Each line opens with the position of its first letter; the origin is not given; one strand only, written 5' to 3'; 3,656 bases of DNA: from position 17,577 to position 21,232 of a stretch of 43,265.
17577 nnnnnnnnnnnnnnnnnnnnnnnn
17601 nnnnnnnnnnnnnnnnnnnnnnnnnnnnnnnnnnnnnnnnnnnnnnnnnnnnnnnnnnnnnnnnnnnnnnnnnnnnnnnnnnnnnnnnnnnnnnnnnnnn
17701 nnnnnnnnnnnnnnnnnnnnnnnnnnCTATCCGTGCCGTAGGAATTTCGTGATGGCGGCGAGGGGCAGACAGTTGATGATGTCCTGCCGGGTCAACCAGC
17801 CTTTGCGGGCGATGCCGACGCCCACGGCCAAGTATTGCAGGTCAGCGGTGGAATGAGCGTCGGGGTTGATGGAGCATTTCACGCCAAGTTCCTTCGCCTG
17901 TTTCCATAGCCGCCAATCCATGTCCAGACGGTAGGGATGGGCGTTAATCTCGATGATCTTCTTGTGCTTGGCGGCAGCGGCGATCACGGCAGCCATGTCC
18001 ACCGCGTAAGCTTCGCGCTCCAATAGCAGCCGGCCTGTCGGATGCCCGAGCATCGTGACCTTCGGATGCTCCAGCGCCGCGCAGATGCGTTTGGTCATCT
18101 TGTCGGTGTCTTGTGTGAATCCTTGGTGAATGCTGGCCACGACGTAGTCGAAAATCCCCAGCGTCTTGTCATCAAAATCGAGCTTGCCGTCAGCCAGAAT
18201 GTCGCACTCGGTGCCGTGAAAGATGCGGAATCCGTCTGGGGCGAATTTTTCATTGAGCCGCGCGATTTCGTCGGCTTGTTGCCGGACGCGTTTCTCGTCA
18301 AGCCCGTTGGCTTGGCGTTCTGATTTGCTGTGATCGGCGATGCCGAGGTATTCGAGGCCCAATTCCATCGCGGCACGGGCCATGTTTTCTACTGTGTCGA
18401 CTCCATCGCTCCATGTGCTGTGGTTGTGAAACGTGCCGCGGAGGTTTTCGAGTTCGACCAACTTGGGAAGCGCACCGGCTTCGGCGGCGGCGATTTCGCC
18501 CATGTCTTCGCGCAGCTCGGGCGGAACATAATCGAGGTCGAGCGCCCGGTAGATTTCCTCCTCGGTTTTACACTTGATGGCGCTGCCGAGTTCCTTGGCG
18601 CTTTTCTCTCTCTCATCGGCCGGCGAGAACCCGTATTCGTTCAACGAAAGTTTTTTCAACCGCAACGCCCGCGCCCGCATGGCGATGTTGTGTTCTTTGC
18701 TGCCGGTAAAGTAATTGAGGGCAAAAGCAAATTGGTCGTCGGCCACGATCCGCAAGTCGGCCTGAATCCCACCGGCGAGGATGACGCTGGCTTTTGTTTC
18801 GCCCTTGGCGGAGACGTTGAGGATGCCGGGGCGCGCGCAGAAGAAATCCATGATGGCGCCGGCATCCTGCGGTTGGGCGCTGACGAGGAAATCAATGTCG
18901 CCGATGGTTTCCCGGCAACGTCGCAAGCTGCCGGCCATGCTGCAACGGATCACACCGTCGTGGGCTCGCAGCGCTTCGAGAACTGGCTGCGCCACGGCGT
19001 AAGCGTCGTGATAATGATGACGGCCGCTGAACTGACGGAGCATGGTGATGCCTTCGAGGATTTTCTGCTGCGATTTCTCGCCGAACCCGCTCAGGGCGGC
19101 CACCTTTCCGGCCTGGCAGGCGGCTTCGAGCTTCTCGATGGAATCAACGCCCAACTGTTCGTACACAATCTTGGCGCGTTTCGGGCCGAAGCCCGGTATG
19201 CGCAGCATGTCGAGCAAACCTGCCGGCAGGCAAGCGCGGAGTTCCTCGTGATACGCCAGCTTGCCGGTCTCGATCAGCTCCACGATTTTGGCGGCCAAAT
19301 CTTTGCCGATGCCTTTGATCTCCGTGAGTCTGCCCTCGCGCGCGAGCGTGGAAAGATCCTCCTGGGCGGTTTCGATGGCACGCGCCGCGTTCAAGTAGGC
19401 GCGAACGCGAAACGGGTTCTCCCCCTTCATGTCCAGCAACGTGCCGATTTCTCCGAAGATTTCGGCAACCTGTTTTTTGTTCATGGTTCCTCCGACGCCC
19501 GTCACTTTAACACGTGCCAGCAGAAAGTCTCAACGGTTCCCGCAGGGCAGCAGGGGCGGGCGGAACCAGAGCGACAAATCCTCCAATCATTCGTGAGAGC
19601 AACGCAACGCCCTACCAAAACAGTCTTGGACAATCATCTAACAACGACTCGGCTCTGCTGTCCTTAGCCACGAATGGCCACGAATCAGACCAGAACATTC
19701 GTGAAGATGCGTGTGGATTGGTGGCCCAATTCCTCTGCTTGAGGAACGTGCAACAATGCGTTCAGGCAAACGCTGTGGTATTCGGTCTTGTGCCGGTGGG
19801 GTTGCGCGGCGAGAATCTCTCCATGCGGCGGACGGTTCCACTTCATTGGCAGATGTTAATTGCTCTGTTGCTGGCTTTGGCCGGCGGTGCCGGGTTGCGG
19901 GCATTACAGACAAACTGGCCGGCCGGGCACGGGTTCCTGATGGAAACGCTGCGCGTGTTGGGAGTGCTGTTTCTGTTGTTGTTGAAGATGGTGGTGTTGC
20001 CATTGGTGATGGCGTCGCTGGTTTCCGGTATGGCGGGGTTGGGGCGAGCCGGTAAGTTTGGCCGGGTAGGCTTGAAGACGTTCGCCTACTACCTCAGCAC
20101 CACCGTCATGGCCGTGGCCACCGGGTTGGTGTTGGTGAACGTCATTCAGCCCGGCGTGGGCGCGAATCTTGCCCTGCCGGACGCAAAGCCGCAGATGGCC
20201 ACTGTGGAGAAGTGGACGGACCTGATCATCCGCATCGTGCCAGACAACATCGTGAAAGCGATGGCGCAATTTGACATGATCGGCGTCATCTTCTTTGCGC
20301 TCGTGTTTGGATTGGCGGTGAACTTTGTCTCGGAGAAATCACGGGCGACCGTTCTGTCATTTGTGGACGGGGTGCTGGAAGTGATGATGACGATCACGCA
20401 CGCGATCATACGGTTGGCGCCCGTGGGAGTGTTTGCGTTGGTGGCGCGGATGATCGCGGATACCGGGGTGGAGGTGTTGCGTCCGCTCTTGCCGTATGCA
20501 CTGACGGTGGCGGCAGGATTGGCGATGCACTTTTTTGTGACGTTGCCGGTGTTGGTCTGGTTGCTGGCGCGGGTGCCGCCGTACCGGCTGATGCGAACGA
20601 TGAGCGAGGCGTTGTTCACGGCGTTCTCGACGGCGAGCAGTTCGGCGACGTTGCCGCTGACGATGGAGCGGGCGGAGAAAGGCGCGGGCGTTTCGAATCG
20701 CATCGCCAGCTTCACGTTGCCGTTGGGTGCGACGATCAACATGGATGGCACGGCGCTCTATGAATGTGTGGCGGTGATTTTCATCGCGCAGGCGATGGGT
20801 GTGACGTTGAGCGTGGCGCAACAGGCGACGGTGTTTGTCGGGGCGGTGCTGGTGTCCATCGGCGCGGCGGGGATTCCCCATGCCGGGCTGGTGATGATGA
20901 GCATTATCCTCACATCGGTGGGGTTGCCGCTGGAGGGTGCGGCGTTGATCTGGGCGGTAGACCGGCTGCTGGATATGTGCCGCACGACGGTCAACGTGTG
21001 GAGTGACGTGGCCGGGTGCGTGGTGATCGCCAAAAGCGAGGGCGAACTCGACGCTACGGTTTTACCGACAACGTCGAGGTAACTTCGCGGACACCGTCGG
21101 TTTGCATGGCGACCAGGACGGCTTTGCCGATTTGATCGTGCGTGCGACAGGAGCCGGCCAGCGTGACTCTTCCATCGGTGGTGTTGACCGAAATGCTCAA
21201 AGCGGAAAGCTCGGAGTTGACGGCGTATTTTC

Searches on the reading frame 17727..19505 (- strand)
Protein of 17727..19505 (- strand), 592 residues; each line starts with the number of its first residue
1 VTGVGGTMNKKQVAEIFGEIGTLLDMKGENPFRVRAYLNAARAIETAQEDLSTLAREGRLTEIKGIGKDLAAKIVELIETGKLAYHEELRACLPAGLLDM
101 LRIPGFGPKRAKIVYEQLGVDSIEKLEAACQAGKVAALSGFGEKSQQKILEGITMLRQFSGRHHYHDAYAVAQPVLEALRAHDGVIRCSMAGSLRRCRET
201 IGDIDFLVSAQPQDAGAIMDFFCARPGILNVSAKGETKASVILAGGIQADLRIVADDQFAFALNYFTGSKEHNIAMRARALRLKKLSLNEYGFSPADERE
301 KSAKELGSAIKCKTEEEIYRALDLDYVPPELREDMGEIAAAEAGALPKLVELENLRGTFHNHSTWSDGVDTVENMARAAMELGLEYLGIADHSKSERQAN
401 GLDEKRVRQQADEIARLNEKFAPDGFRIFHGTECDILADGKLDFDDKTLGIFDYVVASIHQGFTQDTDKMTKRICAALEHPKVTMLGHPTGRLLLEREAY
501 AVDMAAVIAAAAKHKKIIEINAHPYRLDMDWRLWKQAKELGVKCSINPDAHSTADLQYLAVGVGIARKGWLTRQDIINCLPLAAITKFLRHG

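Call 25: search_protein_families(library=pfam, proteins=[window:17727-19505:-])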
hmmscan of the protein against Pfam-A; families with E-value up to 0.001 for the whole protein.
window:17727-19505:- (592 aa): 5 families
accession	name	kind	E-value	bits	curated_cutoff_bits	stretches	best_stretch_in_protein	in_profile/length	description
PF14716.13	HHH_8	-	1.9e-21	76.7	30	1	8-83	1-73/73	Helix-hairpin-helix domain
PF14791.11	DNA_pol_B_thumb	-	3e-20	72.2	25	1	262-333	1-63/63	DNA polymerase beta thumb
PF14520.12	HHH_5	-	5e-16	59.4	27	2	98-152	2-54/57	Helix-hairpin-helix domain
PF02811.25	PHP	-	5e-10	40.4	26.4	1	359-523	2-164/164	PHP domain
PF14792.12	DNA_pol_B_palm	-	0.00016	22.3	25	1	170-212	9-51/113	DNA polymerase beta palm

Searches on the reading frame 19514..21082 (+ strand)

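Call 25: search_protein_families(library=pfam, proteins=[window:19514-21082:+])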
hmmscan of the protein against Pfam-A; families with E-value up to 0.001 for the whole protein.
window:19514-21082:+ (522 aa): 1 family
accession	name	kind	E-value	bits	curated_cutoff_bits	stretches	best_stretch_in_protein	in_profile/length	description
PF00375.23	SDF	-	6.4e-121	404.5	27.9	1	110-507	1-386/387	Sodium:dicarboxylate symporter family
